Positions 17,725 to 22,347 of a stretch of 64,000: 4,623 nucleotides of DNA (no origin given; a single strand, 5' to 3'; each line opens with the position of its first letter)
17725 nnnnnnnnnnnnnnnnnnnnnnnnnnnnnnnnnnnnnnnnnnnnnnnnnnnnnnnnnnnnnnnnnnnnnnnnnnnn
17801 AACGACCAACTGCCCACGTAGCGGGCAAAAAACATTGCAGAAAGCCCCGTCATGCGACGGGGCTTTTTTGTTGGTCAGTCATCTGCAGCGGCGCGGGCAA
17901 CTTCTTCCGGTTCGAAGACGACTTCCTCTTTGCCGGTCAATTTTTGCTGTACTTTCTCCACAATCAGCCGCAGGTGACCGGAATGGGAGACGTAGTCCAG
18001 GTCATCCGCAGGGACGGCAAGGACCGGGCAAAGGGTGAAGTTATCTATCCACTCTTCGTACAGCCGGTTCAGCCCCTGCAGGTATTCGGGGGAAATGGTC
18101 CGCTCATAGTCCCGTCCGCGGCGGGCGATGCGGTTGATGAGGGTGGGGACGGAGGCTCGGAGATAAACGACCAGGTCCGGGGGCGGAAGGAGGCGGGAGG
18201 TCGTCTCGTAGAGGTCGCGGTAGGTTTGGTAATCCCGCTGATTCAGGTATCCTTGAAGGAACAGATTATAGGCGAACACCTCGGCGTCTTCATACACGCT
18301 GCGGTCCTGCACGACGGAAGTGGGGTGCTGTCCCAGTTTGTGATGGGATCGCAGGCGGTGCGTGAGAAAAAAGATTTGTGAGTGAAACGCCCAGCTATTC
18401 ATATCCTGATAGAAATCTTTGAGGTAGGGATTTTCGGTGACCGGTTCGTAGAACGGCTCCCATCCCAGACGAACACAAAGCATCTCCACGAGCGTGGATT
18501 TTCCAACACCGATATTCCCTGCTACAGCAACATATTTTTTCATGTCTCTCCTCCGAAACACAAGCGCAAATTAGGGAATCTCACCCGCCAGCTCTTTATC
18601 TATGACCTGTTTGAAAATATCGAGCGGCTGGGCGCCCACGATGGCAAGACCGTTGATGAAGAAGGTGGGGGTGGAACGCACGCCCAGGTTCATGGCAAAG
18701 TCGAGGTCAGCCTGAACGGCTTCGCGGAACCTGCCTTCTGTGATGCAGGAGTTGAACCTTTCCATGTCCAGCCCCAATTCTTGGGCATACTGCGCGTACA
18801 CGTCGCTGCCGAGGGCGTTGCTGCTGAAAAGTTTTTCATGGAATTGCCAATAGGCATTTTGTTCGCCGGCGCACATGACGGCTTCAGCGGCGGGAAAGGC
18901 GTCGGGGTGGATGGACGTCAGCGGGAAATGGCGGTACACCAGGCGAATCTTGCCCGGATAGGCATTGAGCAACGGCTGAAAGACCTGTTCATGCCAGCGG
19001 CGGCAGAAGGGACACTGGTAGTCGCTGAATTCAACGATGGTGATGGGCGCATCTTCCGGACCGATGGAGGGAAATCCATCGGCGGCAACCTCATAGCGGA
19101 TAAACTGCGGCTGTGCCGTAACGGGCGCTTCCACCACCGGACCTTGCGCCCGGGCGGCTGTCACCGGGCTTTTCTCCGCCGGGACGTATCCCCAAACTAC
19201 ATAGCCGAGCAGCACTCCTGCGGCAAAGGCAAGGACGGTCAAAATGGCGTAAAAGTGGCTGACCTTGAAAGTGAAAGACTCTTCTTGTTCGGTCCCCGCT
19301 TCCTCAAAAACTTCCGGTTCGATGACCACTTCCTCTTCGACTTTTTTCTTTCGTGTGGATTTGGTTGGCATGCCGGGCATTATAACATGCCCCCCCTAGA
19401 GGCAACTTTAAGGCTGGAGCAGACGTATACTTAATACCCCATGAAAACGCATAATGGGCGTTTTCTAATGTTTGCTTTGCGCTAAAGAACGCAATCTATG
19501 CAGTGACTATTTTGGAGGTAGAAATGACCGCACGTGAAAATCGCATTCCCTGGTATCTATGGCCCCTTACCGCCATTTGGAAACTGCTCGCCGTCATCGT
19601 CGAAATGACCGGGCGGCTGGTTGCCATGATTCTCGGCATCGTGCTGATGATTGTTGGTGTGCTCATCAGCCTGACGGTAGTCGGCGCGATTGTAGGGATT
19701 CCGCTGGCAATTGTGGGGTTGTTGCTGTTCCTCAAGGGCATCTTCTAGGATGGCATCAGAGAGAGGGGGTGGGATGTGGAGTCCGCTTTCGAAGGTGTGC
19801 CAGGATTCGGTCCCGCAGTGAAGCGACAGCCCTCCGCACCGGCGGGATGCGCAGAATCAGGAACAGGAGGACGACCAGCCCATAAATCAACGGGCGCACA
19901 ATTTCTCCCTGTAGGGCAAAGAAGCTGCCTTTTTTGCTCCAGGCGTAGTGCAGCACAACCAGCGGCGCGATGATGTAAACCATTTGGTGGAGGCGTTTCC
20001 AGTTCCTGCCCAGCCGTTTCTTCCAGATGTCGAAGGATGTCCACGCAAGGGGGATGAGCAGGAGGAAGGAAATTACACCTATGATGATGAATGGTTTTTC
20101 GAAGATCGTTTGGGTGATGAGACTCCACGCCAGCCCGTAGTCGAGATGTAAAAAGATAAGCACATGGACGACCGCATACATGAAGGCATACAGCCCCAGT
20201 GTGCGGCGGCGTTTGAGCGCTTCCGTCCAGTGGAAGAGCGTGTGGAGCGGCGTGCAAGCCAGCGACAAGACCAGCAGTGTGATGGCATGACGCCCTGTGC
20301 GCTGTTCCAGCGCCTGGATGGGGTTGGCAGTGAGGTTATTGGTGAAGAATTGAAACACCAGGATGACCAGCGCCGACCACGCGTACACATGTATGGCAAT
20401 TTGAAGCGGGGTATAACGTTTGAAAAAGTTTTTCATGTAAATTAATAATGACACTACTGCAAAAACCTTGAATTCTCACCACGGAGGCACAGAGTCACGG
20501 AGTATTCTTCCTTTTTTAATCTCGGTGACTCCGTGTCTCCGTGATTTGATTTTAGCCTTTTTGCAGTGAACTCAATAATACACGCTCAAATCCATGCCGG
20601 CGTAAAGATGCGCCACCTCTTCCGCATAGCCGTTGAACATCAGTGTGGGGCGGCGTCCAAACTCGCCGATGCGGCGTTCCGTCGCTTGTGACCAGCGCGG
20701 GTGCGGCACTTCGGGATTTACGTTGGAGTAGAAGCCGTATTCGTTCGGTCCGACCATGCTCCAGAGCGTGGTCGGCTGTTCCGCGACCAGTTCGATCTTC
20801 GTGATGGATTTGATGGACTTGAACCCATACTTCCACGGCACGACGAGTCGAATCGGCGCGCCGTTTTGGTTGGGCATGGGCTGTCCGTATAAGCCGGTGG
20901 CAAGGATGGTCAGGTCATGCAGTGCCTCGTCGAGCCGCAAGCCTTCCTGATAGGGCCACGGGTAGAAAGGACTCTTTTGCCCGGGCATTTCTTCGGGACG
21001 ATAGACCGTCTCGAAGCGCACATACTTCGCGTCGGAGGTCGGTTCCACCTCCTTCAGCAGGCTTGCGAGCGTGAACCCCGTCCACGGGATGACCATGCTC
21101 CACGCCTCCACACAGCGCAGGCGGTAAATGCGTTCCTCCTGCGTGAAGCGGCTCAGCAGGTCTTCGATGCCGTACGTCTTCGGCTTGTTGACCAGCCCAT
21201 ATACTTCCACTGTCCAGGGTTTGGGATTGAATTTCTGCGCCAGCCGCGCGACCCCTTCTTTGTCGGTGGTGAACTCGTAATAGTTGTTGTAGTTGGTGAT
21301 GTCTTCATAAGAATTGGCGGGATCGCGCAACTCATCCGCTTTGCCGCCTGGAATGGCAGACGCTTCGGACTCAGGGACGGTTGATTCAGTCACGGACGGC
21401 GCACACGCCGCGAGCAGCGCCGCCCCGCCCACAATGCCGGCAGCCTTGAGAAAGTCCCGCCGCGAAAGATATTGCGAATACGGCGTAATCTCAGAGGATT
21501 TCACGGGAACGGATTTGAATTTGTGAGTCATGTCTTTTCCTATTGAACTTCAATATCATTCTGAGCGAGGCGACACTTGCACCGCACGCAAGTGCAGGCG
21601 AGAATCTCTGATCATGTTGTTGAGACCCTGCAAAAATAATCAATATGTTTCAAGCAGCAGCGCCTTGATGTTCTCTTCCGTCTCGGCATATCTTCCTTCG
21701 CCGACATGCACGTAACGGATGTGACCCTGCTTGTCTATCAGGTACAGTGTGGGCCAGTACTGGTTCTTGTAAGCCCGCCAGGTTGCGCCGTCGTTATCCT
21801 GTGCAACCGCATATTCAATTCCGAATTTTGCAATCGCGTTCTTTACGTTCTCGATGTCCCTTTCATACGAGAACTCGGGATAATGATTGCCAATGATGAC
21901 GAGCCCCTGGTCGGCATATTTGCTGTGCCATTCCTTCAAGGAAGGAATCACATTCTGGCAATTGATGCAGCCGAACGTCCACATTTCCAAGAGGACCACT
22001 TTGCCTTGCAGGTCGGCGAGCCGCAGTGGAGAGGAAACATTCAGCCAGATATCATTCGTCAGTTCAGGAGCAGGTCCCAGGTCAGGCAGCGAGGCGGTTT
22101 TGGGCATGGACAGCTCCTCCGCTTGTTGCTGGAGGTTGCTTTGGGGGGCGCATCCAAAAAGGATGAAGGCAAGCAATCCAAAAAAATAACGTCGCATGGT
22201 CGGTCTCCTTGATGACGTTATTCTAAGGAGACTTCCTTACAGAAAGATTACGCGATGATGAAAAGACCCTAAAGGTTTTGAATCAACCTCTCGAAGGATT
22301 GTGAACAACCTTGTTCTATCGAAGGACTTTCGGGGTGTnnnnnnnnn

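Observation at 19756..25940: Candidate methionine-based oxidant defence module: MsrPQ, redoxin, two-component system, Met-rich thioredoxin lipoprotein and CcdA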

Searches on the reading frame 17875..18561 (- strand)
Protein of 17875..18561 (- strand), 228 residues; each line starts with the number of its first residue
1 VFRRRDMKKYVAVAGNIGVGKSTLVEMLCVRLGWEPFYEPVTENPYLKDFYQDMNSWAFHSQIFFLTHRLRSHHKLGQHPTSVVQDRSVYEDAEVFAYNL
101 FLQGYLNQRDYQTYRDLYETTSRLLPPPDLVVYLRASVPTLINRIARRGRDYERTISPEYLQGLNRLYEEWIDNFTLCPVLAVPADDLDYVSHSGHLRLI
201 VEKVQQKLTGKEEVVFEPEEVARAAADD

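Call 53: search_protein_families(library=pfam, proteins=[window:17875-18561:-], max_evalue=0.001)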
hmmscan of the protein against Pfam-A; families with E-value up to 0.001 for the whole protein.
window:17875-18561:- (228 aa): 2 families
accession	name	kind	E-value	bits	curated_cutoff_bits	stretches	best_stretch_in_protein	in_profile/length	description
PF01712.25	dNK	-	7.9e-52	176.4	27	1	12-206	2-200/203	Deoxynucleoside kinase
PF13238.12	AAA_18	-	0.00037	21.4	29.4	0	11-150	1-113/128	AAA domain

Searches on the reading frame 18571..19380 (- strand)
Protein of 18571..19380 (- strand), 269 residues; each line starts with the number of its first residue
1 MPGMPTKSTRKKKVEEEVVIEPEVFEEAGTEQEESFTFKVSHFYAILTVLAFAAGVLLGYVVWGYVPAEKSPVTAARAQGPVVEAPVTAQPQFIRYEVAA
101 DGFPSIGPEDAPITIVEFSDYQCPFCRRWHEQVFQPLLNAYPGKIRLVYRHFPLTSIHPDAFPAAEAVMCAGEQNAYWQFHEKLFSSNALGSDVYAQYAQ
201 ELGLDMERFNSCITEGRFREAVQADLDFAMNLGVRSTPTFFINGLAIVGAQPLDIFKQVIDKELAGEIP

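Call 3: search_protein_families(library=pfam, proteins=[window:18571-19380:-], max_evalue=0.01)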
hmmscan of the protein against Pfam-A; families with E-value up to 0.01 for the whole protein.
window:18571-19380:- (269 aa): 4 families
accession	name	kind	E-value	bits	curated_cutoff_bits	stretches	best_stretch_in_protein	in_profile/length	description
PF13462.12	Thioredoxin_4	-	2e-34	119.6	23.2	1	105-262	7-165/165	Thioredoxin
PF01323.26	DSBA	-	1.5e-20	74.2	25.6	1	114-260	1-190/191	DSBA-like thioredoxin domain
PF13098.12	Thioredoxin_2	-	3e-09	37.6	27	1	114-259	8-103/104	Thioredoxin-like domain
PF13743.12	Thioredoxin_5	-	0.00015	22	27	1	192-256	113-184/186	Thioredoxin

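Call 4: search_protein_families(library=ncbifam, proteins=[window:18571-19380:-], max_evalue=0.01)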
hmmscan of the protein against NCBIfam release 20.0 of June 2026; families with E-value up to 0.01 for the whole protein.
window:18571-19380:- (269 aa): 4 families
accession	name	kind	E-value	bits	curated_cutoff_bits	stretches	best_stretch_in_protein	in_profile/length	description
NF041057.1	Rcas_1661_fam_Se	equivalog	1e-40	139.9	190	1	73-262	52-246/247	Rcas_1661 family thioredoxin-like (seleno)lipoprotein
NF008657.0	PRK11657.1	equivalog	6.5e-08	32.1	124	1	107-239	113-222/251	thiol:disulfide interchange protein DsbG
NF008129.0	PRK10877.1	equivalog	0.0011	18.3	215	0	115-178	111-170/237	bifunctional protein-disulfide isomerase/oxidoreductase DsbC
NF047695.1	ThlDiSintDsbAHaem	equivalog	0.0034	16.8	290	1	114-247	41-178/206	thiol:disulfide interchange protein DsbA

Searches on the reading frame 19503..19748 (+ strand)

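Call 3: search_protein_families(library=pfam, proteins=[window:19503-19748:+], max_evalue=0.01)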
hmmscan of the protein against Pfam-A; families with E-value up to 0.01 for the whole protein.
window:19503-19748:+ (81 aa): 1 family
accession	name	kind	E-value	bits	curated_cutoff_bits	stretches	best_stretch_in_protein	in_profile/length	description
PF17319.7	DUF5362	-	1.2e-05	25.5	25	1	39-76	6-43/94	Family of unknown function (DUF5362)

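Call 4: search_protein_families(library=ncbifam, proteins=[window:19503-19748:+], max_evalue=0.01)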
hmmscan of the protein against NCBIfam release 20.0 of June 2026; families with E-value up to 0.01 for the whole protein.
window:19503-19748:+ (81 aa): 0 families

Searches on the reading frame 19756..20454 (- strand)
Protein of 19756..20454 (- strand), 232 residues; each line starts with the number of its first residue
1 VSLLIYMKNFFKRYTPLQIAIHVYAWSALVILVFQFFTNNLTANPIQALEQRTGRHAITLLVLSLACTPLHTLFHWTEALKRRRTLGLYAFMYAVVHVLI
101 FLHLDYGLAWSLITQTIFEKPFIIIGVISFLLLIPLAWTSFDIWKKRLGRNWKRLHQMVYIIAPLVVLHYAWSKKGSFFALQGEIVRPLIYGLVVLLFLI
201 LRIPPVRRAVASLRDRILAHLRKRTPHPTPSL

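Call 3: search_protein_families(library=pfam, proteins=[window:19756-20454:-], max_evalue=0.01)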
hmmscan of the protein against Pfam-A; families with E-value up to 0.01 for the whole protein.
window:19756-20454:- (232 aa): 1 family
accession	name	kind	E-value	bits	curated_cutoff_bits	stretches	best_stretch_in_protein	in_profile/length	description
PF01794.25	Ferric_reduct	-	9.8e-16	58.4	28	1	53-166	1-120/121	Ferric reductase like transmembrane component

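Call 4: search_protein_families(library=ncbifam, proteins=[window:19756-20454:-], max_evalue=0.01)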
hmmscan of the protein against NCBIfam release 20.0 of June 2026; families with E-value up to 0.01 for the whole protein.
window:19756-20454:- (232 aa): 2 families
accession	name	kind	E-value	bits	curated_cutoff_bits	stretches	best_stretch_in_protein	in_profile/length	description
NF003831.1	PRK05419.1-2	equivalog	2.1e-50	171.2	130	1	11-216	5-203/212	protein-methionine-sulfoxide reductase heme-binding subunit MsrQ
NF040998.1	MamZ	equivalog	1e-31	110.1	650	1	35-205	455-619/633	magnetosome biogenesis transporter MamZ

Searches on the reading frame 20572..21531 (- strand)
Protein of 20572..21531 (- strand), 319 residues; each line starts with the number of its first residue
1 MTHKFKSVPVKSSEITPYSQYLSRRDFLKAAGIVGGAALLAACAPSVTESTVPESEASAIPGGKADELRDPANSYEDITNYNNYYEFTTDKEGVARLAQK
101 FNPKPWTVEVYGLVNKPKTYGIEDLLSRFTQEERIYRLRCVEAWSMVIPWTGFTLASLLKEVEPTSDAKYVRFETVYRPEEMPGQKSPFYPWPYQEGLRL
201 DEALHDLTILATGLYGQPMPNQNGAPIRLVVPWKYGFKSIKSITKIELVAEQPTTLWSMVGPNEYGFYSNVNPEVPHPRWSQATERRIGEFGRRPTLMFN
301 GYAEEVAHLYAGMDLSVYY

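Call 3: search_protein_families(library=pfam, proteins=[window:20572-21531:-], max_evalue=0.01)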
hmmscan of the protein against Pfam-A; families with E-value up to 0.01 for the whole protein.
window:20572-21531:- (319 aa): 2 families
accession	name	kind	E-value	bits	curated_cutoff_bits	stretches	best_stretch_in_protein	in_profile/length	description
PF00174.25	Oxidored_molyb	-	8.5e-36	123.5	24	1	100-257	6-169/169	Oxidoreductase molybdopterin binding domain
PF10518.14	TAT_signal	-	2.6e-05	24.4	22.7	1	22-41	2-21/21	TAT (twin-arginine translocation) pathway signal sequence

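Call 4: search_protein_families(library=ncbifam, proteins=[window:20572-21531:-], max_evalue=0.01)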
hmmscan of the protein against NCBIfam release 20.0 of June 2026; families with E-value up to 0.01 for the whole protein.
window:20572-21531:- (319 aa): 5 families
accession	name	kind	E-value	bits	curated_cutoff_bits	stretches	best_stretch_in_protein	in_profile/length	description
NF003767.0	PRK05363.1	equivalog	4.6e-140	466.4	207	1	6-319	7-320/320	protein-methionine-sulfoxide reductase catalytic subunit MsrP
NF052245.1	SorA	equivalog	7e-12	44.8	600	1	150-257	154-254/396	SorA family sulfite dehydrogenase catalytic subunit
TIGR04555.1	sulfite_DH_soxC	equivalog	1.5e-09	37.3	420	1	99-251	102-257/408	sulfite dehydrogenase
TIGR01409.1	TAT_signal_seq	domain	1.5e-06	28.3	16.7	1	22-46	1-25/29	twin-arginine translocation signal domain-containing protein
NF052247.1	SorT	equivalog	2.9e-06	26.3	570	1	205-253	199-247/387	SorT family sulfite dehydrogenase catalytic subunit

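Call 65: find_related_loci(query=window:20572-21528:-, collection=metagenome_contigs, flank=8000)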
Query window:20572-21528:- (318 aa) in metagenome_contigs; peptide patterns used: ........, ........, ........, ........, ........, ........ (x = any residue, [..] = any of these).
599 stretches matched a pattern (row limit reached: there are more); 596 encode a relative of the query (tblastn E <= 1e-3); the best 80 are kept; 80 distinct loci.
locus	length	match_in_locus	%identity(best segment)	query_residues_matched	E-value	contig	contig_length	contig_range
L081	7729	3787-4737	84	1-318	0e+0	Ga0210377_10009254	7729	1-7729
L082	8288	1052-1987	84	3-314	0e+0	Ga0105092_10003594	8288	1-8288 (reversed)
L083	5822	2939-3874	83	4-318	1e-179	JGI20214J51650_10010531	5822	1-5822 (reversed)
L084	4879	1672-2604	83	2-314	0e+0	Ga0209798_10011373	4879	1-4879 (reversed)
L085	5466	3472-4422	81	1-318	1e-179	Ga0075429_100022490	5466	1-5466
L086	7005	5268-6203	82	4-318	5e-173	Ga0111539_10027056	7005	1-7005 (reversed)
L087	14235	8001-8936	81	2-314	1e-172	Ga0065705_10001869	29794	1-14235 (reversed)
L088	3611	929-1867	81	2-314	5e-179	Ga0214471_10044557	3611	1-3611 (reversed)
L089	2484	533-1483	80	2-318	0e+0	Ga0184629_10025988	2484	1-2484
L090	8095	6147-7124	74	1-318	1e-161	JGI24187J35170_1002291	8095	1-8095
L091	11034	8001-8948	72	1-318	9e-159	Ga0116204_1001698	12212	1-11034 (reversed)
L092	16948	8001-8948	75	1-318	7e-159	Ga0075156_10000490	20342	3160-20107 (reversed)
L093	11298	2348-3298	72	1-318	9e-158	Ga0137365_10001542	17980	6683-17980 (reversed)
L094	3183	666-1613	76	1-318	3e-161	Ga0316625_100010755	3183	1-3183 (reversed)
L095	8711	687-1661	69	4-318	5e-153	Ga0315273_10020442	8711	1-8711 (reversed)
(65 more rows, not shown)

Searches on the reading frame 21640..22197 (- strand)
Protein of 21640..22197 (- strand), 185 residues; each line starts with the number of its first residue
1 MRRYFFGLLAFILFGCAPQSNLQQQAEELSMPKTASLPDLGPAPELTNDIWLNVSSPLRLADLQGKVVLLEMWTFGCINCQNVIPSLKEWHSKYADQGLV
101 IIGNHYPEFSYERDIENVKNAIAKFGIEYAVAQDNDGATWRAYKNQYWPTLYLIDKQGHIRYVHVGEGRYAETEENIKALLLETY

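Call 3: search_protein_families(library=pfam, proteins=[window:21640-22197:-], max_evalue=0.01)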
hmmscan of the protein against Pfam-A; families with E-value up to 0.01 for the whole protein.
window:21640-22197:- (185 aa): 4 families
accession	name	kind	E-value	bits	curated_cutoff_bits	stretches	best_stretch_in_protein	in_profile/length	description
PF00578.27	AhpC-TSA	-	2.3e-13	50.6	26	1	56-163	16-124/124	AhpC/TSA family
PF08534.16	Redoxin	-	1.5e-11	44.8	26.6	1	55-180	18-147/148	Redoxin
PF13905.12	Thioredoxin_8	-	6.2e-11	42.9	27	1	65-160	1-94/94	Thioredoxin-like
PF00255.25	GSHPx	-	0.007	16.4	27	0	57-117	13-72/108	Glutathione peroxidase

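Call 4: search_protein_families(library=ncbifam, proteins=[window:21640-22197:-], max_evalue=0.01)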
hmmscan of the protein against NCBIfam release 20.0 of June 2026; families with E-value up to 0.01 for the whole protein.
window:21640-22197:- (185 aa): 8 families
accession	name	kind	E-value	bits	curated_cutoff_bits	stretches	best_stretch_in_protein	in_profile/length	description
NF002854.0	PRK03147.1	subfamily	1.2e-16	61.1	170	1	58-176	55-168/176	thiol-disulfide oxidoreductase ResA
TIGR00385.1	dsbE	subfamily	5e-08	32.7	123.15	1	63-178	61-168/173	DsbE family thiol:disulfide interchange protein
NF041202.1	StoA_CxxC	exception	9.5e-08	32.1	210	1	64-166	51-150/163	endospore biogenesis thiol-disulfide oxidoreductase StoA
NF011941.0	PRK15412.1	equivalog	1.6e-07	31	359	1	64-180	67-175/185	thiol:disulfide interchange protein DsbE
NF047696.1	ThlDiSintTplARhiz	equivalog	4.4e-06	26.6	230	1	23-97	54-129/219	thiol:disulfide interchange protein TlpA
NF010625.0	PRK14018.1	equivalog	3.1e-05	22.7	522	1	65-167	56-159/521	bifunctional peptide-methionine (S)-S-oxide reductase MsrA/peptide-methionine (R)-S-oxide reductase MsrB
NF047697.1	ThioredTrxAClost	equivalog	0.0008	19.5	140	1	66-97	18-49/105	thioredoxin TrxA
NF041054.1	WAxxUGC_long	equivalog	0.0086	15.4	300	1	43-102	84-140/354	ResA-like WAxxUGC motif-containing protein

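Call 31: search_solved_structures(query=window:21640-22194:-, max_evalue=0.001)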
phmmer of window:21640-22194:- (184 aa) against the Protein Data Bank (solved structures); distinct sequences matched with E-value up to 0.001: 38.
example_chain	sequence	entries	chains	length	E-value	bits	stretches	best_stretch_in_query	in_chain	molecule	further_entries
2hyx_A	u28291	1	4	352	5.7e-40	140.3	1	33-180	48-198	Protein dipZ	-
5cyy_A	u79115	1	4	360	6.2e-40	140.2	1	33-180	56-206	Protein DipZ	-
7djj_A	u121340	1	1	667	1.4e-24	90.1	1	43-180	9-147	Protein SUPPRESSOR OF QUENCHING 1, chloroplastic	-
6gc1_A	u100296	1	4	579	1.5e-22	83.5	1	43-168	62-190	NHL repeat-containing protein 2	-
7djk_A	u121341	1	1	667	3.5e-22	82.3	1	43-180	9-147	Protein SUPPRESSOR OF QUENCHING 1, chloroplastic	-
2b5x_A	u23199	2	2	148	7.1e-17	65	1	41-183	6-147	YkuV protein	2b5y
2l5o_A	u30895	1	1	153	3.1e-12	49.9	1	58-174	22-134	Putative thioredoxin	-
3eyt_A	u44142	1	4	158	6.3e-12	48.9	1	41-167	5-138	uncharacterized protein SPOA0173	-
4nmu_A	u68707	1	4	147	2.8e-11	46.7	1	55-175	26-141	Thiol-disulfide oxidoreductase ResA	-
2yp6_A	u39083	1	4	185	9.2e-11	45.1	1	9-175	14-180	THIOREDOXIN FAMILY PROTEIN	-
3gl3_A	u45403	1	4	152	1.1e-09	41.5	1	56-171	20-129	Putative Thiol:disulfide interchange protein DsbE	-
4hqz_A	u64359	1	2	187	1.3e-09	41.3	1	54-175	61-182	Thioredoxin family protein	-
3lor_A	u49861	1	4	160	2.5e-09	40.4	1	38-166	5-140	Thiol-disulfide isomerase and thioredoxins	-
3c73_A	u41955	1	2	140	2.6e-08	37.1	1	56-165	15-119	Thiol-disulfide oxidoreductase resA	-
3c71_A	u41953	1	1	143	2.6e-08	37.1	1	56-165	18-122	Thiol-disulfide oxidoreductase resA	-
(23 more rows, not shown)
